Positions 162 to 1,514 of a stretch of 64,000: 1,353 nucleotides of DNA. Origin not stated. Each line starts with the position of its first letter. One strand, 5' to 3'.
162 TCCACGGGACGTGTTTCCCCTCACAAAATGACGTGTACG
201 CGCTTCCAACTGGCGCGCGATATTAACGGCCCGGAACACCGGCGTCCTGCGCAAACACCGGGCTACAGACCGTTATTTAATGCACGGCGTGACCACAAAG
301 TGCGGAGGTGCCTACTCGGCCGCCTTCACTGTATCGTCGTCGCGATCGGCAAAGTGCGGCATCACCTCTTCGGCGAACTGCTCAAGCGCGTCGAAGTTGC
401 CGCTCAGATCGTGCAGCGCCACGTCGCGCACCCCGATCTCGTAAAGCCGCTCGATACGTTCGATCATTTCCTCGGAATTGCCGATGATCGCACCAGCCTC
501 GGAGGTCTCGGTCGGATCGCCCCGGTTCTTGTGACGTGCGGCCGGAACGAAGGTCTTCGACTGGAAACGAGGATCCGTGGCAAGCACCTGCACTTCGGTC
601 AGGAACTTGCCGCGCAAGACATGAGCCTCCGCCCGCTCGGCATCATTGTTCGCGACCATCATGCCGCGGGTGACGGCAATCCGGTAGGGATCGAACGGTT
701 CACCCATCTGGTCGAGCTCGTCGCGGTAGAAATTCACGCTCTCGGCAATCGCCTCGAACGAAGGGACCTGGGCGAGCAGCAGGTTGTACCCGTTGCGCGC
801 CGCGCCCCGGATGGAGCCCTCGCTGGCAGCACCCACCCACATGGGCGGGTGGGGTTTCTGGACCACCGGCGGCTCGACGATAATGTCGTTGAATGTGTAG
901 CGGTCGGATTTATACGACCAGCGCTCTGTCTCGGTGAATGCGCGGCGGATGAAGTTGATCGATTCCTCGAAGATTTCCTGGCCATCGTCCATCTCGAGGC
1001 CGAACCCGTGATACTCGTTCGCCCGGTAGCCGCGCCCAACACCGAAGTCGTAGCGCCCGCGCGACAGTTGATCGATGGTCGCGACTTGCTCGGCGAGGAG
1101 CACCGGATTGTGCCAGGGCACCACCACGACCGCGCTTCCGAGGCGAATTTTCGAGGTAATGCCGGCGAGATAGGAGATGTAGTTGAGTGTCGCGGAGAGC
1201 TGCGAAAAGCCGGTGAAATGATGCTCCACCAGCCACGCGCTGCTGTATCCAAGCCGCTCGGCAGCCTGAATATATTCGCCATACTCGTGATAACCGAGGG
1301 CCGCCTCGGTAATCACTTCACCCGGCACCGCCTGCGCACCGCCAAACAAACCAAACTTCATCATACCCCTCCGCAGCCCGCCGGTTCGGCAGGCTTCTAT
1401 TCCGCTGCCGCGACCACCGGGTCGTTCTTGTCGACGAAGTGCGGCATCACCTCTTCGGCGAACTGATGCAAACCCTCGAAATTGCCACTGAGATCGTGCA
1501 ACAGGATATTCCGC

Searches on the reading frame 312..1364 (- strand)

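Call 26: search_protein_families(library=pfam, proteins=[window:312-1364:-], max_evalue=0.00001)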
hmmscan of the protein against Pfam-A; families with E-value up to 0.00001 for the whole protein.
window:312-1364:- (350 aa): 1 family
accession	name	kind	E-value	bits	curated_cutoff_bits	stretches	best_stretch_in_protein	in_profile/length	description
PF00296.26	Bac_luciferase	-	7.1e-59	200.1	27.9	1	20-313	19-313/314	Luciferase-like monooxygenase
